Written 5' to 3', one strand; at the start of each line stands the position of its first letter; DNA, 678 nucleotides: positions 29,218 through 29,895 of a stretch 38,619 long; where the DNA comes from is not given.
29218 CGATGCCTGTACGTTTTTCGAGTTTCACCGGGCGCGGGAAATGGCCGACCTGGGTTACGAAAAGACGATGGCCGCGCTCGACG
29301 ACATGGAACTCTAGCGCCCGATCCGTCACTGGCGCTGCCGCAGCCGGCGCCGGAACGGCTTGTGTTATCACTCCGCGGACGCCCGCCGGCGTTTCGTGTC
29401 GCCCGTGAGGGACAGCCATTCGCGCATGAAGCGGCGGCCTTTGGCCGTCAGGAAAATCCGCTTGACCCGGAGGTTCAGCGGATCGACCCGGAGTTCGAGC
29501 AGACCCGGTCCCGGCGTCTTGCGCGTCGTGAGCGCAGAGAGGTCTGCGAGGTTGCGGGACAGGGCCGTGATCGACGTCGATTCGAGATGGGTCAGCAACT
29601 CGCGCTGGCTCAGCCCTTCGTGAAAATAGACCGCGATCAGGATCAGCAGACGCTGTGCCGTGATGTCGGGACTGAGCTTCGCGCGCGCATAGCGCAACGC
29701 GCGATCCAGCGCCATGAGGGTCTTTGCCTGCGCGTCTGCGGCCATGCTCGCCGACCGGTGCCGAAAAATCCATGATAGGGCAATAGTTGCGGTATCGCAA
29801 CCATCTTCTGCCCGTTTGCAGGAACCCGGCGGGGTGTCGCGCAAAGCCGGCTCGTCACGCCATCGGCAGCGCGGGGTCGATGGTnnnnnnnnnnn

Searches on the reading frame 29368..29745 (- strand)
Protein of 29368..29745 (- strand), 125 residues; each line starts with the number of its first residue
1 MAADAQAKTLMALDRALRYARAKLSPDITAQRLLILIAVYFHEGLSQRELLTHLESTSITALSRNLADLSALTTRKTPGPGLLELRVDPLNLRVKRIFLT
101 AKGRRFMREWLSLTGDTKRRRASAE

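Call 6: search_protein_families(library=pfam, proteins=[window:29368-29745:-], max_evalue=0.01)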
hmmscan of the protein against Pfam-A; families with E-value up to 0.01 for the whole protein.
window:29368-29745:- (125 aa): 0 families

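Call 7: search_protein_families(library=ncbifam, proteins=[window:29368-29745:-], max_evalue=0.01)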
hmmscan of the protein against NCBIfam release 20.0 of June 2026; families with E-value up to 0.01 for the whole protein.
window:29368-29745:- (125 aa): 0 families

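Call 8: find_homologous_proteins(query=window:29368-29745:-)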
Query window:29368-29745:- (125 aa): 654 proteins with E <= 0.001 among 682 candidates; the best 120 are listed.
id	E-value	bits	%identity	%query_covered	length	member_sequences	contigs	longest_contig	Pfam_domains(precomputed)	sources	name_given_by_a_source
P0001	9.0e-71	253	100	100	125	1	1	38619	-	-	-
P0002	2.6e-67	242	97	98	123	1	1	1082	-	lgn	-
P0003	4.5e-67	241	95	99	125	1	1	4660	-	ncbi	-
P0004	1.0e-66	240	97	98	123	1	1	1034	-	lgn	-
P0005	1.0e-66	240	96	98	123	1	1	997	-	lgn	-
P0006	1.5e-61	223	97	90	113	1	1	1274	-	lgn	-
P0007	2.0e-58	213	87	97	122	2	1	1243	-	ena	-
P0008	9.2e-58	211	84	98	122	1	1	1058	-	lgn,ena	-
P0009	5.6e-57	209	87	92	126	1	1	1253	-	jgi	jgi:DNA-binding MarR family transcriptional regulator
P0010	6.3e-57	208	86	92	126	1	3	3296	-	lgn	-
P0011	7.7e-57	208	84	94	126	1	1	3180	-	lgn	-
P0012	1.7e-56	207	83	97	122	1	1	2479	-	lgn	-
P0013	1.1e-55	204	83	94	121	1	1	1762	-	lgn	-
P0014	2.1e-55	203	79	99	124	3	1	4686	-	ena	-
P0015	2.9e-55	203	82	96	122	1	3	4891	-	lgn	-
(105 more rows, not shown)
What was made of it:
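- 29368..29745 (-): Regulator (REG): a 125-aa MarR-like winged-helix protein with no cysteine, inferred to be an autoregulated repressor. It has 654 close homologues (call 8).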

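Call 9: search_solved_structures(query=window:29368-29745:-, max_evalue=10, show_alignments=2)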
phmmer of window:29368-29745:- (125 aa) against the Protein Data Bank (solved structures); distinct sequences matched with E-value up to 10: 0.
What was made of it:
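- On MarR family (Pfam PF01047 / PF12802): A sequence search of the PDB is also empty (call 9).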

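Call 11: find_related_loci(query=A1, collection=genome_contigs, flank=10000)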
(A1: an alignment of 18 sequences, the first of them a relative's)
Query A1 (125 aa) in genome_contigs; peptide patterns used: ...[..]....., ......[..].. (x = any residue, [..] = any of these).
109 stretches matched a pattern; 72 encode a relative of the query (tblastn E <= 1e-3); 72 distinct loci.
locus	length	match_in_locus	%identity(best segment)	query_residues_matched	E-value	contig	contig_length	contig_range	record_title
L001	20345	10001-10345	82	1-115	2e-58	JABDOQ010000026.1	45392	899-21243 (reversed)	MAG: Woeseiaceae bacterium isolate Site_A34 k127_143664, whole genome shotgun sequence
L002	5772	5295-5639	82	1-115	4e-58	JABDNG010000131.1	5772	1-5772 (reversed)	MAG: Woeseiaceae bacterium isolate SS_bin_121 k127_246523, whole genome shotgun sequence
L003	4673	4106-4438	81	7-116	5e-57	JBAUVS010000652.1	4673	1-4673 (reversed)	MAG: Woeseiaceae bacterium isolate MFD01709_ilm_asm_bin9 k127_162320, whole genome shotgun sequence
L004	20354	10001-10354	79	1-118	8e-56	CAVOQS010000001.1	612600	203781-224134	MAG: uncultured Gammaproteobacteria bacterium isolate MFD09964.bin.1.340 genome assembly, contig: contig_11405, whole ge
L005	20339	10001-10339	77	1-113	1e-55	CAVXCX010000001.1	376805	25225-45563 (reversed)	MAG: uncultured Gammaproteobacteria bacterium isolate MFD03551.bin.1.75 genome assembly, contig: contig_10753, whole gen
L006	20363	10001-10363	73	1-121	3e-55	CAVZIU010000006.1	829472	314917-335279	MAG: uncultured proteobacterium isolate MFD02360.bin.1.39 genome assembly, contig: contig_5600, whole genome shotgun seq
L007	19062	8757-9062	82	13-114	8e-55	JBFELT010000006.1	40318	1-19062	MAG: Woeseiaceae bacterium isolate Mix_mud02.2020.12.58 k141_141306_length_40318_cov_12.1066, whole genome shotgun seque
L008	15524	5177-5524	78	4-118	1e-54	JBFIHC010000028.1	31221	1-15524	MAG: Woeseiaceae bacterium isolate Mix_sand11.2021.09.Z.117 k141_1575888_length_31221_cov_14.1145, whole genome shotgun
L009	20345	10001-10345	78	3-116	7e-55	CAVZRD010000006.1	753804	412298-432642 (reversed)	MAG: uncultured Gammaproteobacteria bacterium isolate MFD05684.bin.2.191 genome assembly, contig: contig_48036, whole ge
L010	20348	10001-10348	78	4-118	2e-54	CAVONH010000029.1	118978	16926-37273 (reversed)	MAG: uncultured Gammaproteobacteria bacterium isolate MFD09779.bin.3.106 genome assembly, contig: contig_79835, whole ge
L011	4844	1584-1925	74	1-114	6e-54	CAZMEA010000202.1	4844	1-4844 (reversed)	MAG TPA_asm: uncultured Woeseiaceae bacterium isolate SRP135972_co2_84 genome assembly, contig: NODE_31109_length_4844_c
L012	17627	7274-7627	74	1-118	4e-54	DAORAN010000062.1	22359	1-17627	MAG TPA_asm: Woeseiaceae bacterium isolate AMR_MDS_0957 NODE_432_length_22359_cov_12.104510, whole genome shotgun sequen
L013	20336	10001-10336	77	1-112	4e-54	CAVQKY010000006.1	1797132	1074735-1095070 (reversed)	MAG: uncultured proteobacterium isolate MFD02840.bin.1.268 genome assembly, contig: contig_77337, whole genome shotgun s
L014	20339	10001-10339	80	4-115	2e-53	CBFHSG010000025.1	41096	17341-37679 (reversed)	MAG: Woeseiaceae bacterium isolate AGTU_64_bin_15_strict genome assembly, contig: AGTU_64_bin_15_strict_c25, whole genom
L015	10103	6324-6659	75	1-112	2e-53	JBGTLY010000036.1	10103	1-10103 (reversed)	MAG: Woeseiaceae bacterium isolate JTS-RE349 k141_8381198, whole genome shotgun sequence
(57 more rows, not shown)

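Call 24: predict_structure(alignment_id=A1)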
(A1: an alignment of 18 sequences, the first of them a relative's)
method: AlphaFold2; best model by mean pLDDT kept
length: 125 residues; sequences in the alignment: 18
mean_pLDDT: 63.5   pTM: 0.55
mean pLDDT of the five models: 63.5, 61.3, 60.6, 58.7, 42.3
residues with pLDDT >= 90: 0; 70-90: 52; 50-70: 45; < 50: 28
segments of 3 or more residues with pLDDT < 50: 1-3, 63-66, 74-79, 117-125
pLDDT, mean of each block of 10 residues (from residue 1): 48 60 57 75 77 62 51 47 79 80 81 57 41
secondary structure, 60 per line:
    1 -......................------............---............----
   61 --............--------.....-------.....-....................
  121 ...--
elements in order: H2-23 H30-41 H47-56 H63-74 E83-87 E95-99 H101-123
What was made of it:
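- On MarR family (Pfam PF01047 / PF12802): The AlphaFold2 model has the layout H-H-H-H-E-E-H (call 24).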

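Call 26: search_protein_families(library=pfam, proteins=[window:29368-29745:-], max_evalue=10)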
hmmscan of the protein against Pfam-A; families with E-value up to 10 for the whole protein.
window:29368-29745:- (125 aa): 0 families
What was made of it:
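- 29368..29745 (-): There is no Pfam or NCBIfam hit (calls 6, 7 and 26).
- Closest known: Classical autoregulated MarR-family repressors. Different: It has no direct Pfam or NCBIfam match (calls 6, 7 and 26).
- Tried and rejected: Pfam, NCBIfam and PDB sequence searches found nothing (calls 6, 7, 9 and 26).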

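Call 27: fold_search(model_id=the predicted structure, library=pdb)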
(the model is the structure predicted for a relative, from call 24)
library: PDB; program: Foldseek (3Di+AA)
matches with E <= 10: 562; with E <= 0.001: 6
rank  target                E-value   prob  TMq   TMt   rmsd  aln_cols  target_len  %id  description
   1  4lll_M                2.4e-04  1.00  0.46  0.46   6.0       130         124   21  Crystal structure of S. aureus MepR-DNA complex (released 2014-05-14)
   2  3eco_A                5.1e-04  1.00  0.58  0.54   4.4       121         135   21  Crystal structure of MepR, a transcription regulator of the Staphylococcus aureus multidrug efflux pump MepA (released 2009-02-10)
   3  4l9t_B                5.5e-04  1.00  0.56  0.52   6.0       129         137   20  Crystal structure of MepR F27L mutant from multidrug resistant S. aureus clinical isolate (released 2013-09-11)
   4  4l9t_A                7.5e-04  1.00  0.58  0.53   5.5       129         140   20  Crystal structure of MepR F27L mutant from multidrug resistant S. aureus clinical isolate (released 2013-09-11)
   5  3bpv                  8.5e-04  1.00  0.43  0.39   6.2       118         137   20  Crystal Structure of MarR (released 2008-05-20)
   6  4zzl_B                9.6e-04  1.00  0.50  0.47   4.5       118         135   17  MexR R21W derepressor mutant causing multidrug resistance in P. aeruginosa by mexAB-oprM efflux pump expression (released 2016-07-27)
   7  8xt8_A                1.1e-03  1.00  0.47  0.43   5.0       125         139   21  Clostridioides difficile MarR (WP_003434724) with Hg-bound (released 2024-11-20)
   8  3bpx_B                1.2e-03  1.00  0.49  0.46   4.9       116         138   19  Crystal Structure of MarR (released 2008-05-20)
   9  5ffx_A                1.6e-03  1.00  0.57  0.52   4.6       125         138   21  S. aureus MepR G34K Mutant (released 2016-12-21)
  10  3s2w_H                1.6e-03  1.00  0.44  0.40   6.2       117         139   20  The crystal structure of a MarR transcriptional regulator from Methanosarcina mazei Go1 (released 2011-06-22)
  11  9u7b_A                1.8e-03  1.00  0.60  0.53   5.2       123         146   22  Crystal structure of Rv0042c (released 2026-03-25)
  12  8aga                  1.8e-03  1.00  0.48  0.47   5.2       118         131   19  Structure of p-hydroxy benzoic acid ligand bound HosA transcriptional regulator from enteropathogenic Escherichia coli O (released 2023-08-02)
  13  8xu0_B                1.9e-03  1.00  0.52  0.48   4.4       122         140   22  Clostridioides difficile MarR (WP_003434724) with salicylate (released 2024-11-20)
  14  8pq4                  1.9e-03  1.00  0.49  0.47   5.0       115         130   19  Structure of HosA transcriptional regulator from enteropathogenic Escherichia coli O127:H6 (strain E2348/69) (released 2023-07-19)
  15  8xzu                  1.9e-03  1.00  0.48  0.46   4.9       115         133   18  HosA transcriptional regulator from enteropathogenic Escherichia coli O127:H6 (strain E2348/69) bound with 4-hydroxy ben (released 2024-08-28)
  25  4zzl_A                3.0e-03  1.00  0.54  0.48   4.0       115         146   18  MexR R21W derepressor mutant causing multidrug resistance in P. aeruginosa by mexAB-oprM efflux pump expression (released 2016-07-27)
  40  4lll_O                6.8e-03  1.00  0.57  0.54   4.5       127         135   21  Crystal structure of S. aureus MepR-DNA complex (released 2014-05-14)
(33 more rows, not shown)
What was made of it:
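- On MarR family (Pfam PF01047 / PF12802): All 50 top Foldseek PDB hits are MarR-family proteins, with TM 0.4-0.6 and probability 0.98-1.00 (call 27).
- Closest known: Classical autoregulated MarR-family repressors. Same: It shares the winged-helix fold; the best Foldseek matches are 4lll, 3eco, 3bpv and 4zzl (call 27).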

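Call 40: search_protein_representatives(alignment_id=A1)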
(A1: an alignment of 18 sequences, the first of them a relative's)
Query: 18 sequences, 124 profile positions. Proteins with E-value up to 0.001 (for the whole library): 680; up to 1e-10: 53; up to 1e-30: 10. The best 150 are listed.
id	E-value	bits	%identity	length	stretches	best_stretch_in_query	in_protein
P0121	9.3e-60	216.2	-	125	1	1-122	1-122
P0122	1.6e-53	196.0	-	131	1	4-120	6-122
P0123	7.8e-42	158.3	-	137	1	8-115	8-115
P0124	9.0e-41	154.9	-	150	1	9-120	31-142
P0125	7.0e-39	148.8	-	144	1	12-109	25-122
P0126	4.5e-37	142.9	-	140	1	12-112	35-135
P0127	4.7e-36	139.6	-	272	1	6-95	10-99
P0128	6.4e-35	136.0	-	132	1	10-115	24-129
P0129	9.8e-35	135.4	-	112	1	17-113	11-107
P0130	1.1e-32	128.8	-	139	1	15-117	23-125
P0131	1.1e-30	122.3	-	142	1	10-114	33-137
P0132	2.2e-26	108.4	-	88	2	3-65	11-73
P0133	2.4e-24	101.8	-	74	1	47-109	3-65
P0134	1.4e-23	99.4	-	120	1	3-77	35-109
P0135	6.9e-21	90.7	-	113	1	16-112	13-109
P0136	2.3e-18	82.5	-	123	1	2-118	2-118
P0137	8.4e-18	80.7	-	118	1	10-112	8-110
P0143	4.5e-14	68.6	-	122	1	2-114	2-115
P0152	8.6e-13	64.5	-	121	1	7-112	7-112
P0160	1.4e-11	60.6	-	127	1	11-113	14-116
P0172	8.3e-11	58.1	-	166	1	6-112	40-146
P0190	1.1e-09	54.5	-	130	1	6-120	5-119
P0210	7.4e-09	51.8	-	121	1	7-112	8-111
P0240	7.0e-08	48.7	-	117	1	4-112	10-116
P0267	2.8e-07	46.7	-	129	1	4-114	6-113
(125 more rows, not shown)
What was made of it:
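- On MarR family (Pfam PF01047 / PF12802): A profile search finds 680 relatives (call 40).
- It also holds in orthologues that call 40 scores far lower (E = 1e-17 to 1e-39).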

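Call 41: search_protein_families(library=pfam, proteins=[P0124, P0136, P0143, P0152, P0160, P0172, P0190, P0210, P0240, P0267], max_evalue=0.01)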
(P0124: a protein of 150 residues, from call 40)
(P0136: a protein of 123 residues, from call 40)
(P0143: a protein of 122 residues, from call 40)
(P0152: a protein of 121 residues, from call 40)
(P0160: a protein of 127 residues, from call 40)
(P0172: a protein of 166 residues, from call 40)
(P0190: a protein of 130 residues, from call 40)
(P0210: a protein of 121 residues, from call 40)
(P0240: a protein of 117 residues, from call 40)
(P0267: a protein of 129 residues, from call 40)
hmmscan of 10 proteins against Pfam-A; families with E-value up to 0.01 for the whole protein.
P0124 (150 aa): 1 family
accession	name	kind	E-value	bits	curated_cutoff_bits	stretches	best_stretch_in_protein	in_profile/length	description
PF12802.13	MarR_2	-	0.0023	18.5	27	1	49-77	2-31/61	MarR family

P0136 (123 aa): 2 families
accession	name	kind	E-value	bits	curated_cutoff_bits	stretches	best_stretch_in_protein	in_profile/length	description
PF13412.12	HTH_24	-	0.0016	18.4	21.9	1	31-70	4-42/48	Winged helix-turn-helix DNA-binding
PF01047.28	MarR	-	0.0063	16.8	24.6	0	30-69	3-41/59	MarR family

P0143 (122 aa): 1 family
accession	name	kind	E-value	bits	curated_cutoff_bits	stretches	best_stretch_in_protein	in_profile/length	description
PF12802.13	MarR_2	-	0.0014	19.2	27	1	32-71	7-45/61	MarR family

P0152 (121 aa): 1 family
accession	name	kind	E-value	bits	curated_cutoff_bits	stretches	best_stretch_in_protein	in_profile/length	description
PF12802.13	MarR_2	-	0.0011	19.5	27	1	27-70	2-45/61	MarR family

P0160 (127 aa): 0 families

P0172 (166 aa): 0 families

P0190 (130 aa): 0 families

P0210 (121 aa): 6 families
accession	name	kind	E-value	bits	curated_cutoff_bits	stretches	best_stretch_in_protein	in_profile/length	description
PF12802.13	MarR_2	-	3.4e-06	27.5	27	1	27-76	2-52/61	MarR family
PF13463.12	HTH_27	-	2.9e-05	24.7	22.2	1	33-102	6-68/68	Winged helix DNA-binding domain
PF13412.12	HTH_24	-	6.9e-05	22.8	21.9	1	34-72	7-45/48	Winged helix-turn-helix DNA-binding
PF25213.1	HVO_A0261_N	-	0.00056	20.2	35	1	32-81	13-61/86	HVO_A0261 N-terminal domain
PF13601.12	HTH_34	-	0.00091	19.8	27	1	32-115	2-78/80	Winged helix DNA-binding domain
PF00392.27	GntR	-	0.0059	16.7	27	0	41-76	20-56/64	Bacterial regulatory proteins, gntR family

P0240 (117 aa): 6 families
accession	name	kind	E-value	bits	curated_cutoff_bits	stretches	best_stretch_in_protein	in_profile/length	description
PF12802.13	MarR_2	-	1.6e-07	31.8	27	1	33-73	3-44/61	MarR family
PF13463.12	HTH_27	-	1.2e-06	29.1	22.2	1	33-107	1-68/68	Winged helix DNA-binding domain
PF01047.28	MarR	-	0.0001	22.6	24.6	0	34-73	2-41/59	MarR family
PF25213.1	HVO_A0261_N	-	0.00013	22.2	35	1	40-82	15-57/86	HVO_A0261 N-terminal domain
PF13412.12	HTH_24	-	0.00063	19.7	21.9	1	36-73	4-41/48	Winged helix-turn-helix DNA-binding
PF09339.16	HTH_IclR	-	0.0044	17.2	22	1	45-78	15-47/52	IclR helix-turn-helix domain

P0267 (129 aa): 5 families
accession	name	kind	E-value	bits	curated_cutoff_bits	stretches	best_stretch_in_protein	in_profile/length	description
PF12802.13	MarR_2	-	4e-08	33.7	27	1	28-74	3-50/61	MarR family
PF01047.28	MarR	-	2.6e-05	24.5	24.6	1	29-64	2-37/59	MarR family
PF13412.12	HTH_24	-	5.5e-05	23.1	21.9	1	30-63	3-36/48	Winged helix-turn-helix DNA-binding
PF09339.16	HTH_IclR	-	5.9e-05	23.2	22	1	40-76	14-50/52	IclR helix-turn-helix domain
PF25213.1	HVO_A0261_N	-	0.0026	18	35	0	45-76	25-56/86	HVO_A0261 N-terminal domain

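Call 42: find_encoding_contigs(protein=P0003, flank=10000, max_places=3)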
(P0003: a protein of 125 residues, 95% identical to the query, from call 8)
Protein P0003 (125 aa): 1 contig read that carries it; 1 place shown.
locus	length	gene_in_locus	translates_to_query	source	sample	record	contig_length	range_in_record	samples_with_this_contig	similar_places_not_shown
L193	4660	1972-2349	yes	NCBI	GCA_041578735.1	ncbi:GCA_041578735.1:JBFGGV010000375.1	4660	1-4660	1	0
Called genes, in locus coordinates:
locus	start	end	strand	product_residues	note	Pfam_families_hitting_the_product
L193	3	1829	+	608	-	?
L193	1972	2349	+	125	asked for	-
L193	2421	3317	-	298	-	PF01734:Patatin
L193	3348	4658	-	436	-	?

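Call 56: search_protein_families(library=ncbifam, proteins=[P0124, P0136, P0143, P0152, P0160, P0172, P0190, P0210, P0240, P0267], max_evalue=0.01)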
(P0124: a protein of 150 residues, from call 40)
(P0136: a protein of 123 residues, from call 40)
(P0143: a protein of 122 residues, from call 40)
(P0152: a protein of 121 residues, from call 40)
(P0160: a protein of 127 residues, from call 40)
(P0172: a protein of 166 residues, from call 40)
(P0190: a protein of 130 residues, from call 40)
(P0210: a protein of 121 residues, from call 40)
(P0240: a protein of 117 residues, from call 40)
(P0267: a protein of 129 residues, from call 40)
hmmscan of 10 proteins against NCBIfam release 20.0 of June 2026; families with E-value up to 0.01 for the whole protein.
P0124 (150 aa): 1 family
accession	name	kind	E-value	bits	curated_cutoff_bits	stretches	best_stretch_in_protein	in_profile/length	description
NF041230.1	BagL_FevM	exception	0.00042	20.4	230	1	27-132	15-112/145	MarR family transcriptional regulator BagL/FevM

P0136 (123 aa): 1 family
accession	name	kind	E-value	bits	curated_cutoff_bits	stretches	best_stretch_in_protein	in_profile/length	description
NF041230.1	BagL_FevM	exception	0.00069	19.7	230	1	54-112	55-113/145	MarR family transcriptional regulator BagL/FevM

P0143 (122 aa): 1 family
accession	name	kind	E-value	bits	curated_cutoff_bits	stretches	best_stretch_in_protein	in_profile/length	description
NF041230.1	BagL_FevM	exception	0.0026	17.8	230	1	21-111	31-111/145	MarR family transcriptional regulator BagL/FevM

P0152 (121 aa): 0 families

P0160 (127 aa): 0 families

P0172 (166 aa): 0 families

P0190 (130 aa): 2 families
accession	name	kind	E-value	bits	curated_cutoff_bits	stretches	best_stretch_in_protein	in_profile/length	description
NF045593.1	bilirub_TF_BilQ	equivalog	0.0052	16.5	125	1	79-110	71-102/135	bilirubin utilization transcriptional regulator BilQ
NF041230.1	BagL_FevM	exception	0.0059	16.6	230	1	22-108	33-111/145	MarR family transcriptional regulator BagL/FevM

P0210 (121 aa): 4 families
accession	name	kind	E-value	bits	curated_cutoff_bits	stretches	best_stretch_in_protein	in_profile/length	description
NF053777.1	Saro0803TransReg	equivalog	1e-08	35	200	1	19-114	24-113/140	Saro_0803 family transcriptional regulator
NF041230.1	BagL_FevM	exception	1.6e-06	28.2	230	1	22-117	21-119/145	MarR family transcriptional regulator BagL/FevM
NF045593.1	bilirub_TF_BilQ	equivalog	7.7e-06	25.7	125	1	36-115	36-107/135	bilirubin utilization transcriptional regulator BilQ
NF052290.2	MocR_like_YczR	exception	0.0071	15.1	487.4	1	46-115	45-117/458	MocR-like transcription factor YczR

P0240 (117 aa): 4 families
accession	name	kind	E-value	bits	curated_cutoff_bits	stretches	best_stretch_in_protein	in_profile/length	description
NF052438.1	TransRegRv0880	equivalog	1.1e-05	25.3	220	1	21-112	21-103/143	Rv0880 family HTH-type transcriptional regulator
NF053777.1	Saro0803TransReg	equivalog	0.00021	21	200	1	32-112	34-106/140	Saro_0803 family transcriptional regulator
NF041230.1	BagL_FevM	exception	0.0014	18.7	230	1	19-112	20-109/145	MarR family transcriptional regulator BagL/FevM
NF045593.1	bilirub_TF_BilQ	equivalog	0.0066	16.1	125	0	33-114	28-101/135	bilirubin utilization transcriptional regulator BilQ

P0267 (129 aa): 1 family
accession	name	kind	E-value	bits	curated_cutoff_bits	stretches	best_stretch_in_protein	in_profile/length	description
NF045593.1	bilirub_TF_BilQ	equivalog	0.009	15.7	125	0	37-114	37-106/135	bilirubin utilization transcriptional regulator BilQ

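Call 65: find_encoding_contigs(protein=P0136, flank=3000, max_places=3)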
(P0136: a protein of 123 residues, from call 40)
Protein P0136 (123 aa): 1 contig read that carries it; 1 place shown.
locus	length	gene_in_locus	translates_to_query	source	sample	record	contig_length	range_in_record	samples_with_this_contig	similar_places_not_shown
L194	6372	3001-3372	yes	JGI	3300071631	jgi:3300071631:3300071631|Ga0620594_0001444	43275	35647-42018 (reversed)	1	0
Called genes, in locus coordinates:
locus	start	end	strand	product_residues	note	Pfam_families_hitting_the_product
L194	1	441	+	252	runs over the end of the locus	-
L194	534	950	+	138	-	PF25735:Phage_L5_gp82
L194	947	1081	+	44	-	-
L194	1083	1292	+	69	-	-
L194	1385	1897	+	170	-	PF10263:SprT-like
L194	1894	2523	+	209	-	-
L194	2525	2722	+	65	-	-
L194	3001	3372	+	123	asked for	-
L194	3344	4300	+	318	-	PF00589:Phage_integrase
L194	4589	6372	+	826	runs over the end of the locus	PF14700:RPOL_N, PF00940:RNA_pol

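Call 68: find_encoding_contigs(protein=P0125, flank=4000, max_places=3)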
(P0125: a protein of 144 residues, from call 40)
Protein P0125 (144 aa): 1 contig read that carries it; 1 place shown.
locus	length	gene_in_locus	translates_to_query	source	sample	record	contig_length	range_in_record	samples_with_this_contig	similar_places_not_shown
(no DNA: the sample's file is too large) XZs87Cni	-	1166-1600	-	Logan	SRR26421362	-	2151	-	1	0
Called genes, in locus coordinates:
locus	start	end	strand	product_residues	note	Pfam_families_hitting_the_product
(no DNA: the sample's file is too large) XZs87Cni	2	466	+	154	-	?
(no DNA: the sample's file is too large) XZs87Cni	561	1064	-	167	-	PF00210:Ferritin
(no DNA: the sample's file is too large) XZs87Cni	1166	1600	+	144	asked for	-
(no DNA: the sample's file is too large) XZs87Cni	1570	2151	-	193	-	?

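Call 69: find_encoding_contigs(protein=P0128, flank=4000, max_places=2)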
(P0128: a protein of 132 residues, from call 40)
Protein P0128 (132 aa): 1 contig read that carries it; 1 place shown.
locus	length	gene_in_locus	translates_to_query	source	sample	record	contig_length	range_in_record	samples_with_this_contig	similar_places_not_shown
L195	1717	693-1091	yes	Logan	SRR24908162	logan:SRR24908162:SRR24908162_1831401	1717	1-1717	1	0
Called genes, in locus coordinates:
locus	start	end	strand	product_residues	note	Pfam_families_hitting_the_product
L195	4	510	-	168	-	PF00210:Ferritin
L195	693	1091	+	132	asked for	-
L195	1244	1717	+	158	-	?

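Call 70: find_encoding_contigs(protein=P0130, flank=4000, max_places=2)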
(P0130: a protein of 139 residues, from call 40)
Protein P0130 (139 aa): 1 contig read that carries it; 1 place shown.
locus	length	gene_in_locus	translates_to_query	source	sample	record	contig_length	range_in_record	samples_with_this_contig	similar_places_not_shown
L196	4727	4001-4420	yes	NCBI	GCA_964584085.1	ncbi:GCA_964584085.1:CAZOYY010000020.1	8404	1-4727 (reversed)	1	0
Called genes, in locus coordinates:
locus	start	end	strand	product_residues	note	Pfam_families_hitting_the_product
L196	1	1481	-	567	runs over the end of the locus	PF00583:Acetyltransf_1, PF13508:Acetyltransf_7 (weak), PF08445:FR47 (weak), PF14397:ATPgrasp_ST (faint), PF02655:ATP-grasp_3, PF08443:RimK, PF14398:ATPgrasp_YheCD (faint)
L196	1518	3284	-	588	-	PF13522:GATase_6, PF13537:GATase_7, PF00733:Asn_synthase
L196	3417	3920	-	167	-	PF00210:Ferritin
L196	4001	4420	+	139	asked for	-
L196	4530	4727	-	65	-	?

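Call 71: find_encoding_contigs(protein=P0137, flank=4000, max_places=2)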
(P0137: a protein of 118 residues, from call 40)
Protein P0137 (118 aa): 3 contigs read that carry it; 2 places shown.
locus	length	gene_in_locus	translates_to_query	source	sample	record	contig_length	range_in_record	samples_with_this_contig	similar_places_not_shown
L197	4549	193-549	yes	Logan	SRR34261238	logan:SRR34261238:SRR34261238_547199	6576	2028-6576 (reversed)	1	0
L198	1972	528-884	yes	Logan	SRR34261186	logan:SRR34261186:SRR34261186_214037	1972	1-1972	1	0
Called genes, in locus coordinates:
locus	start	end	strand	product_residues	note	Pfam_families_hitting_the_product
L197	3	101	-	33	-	?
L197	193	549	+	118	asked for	-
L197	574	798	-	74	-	-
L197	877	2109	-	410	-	PF00924:MS_channel_2nd, PF21082:MS_channel_3rd (weak)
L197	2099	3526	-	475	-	PF02696:SelO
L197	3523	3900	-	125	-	-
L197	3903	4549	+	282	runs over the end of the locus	PF12697:Abhydrolase_6 (weak)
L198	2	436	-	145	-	?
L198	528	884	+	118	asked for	-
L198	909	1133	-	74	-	-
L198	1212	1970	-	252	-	?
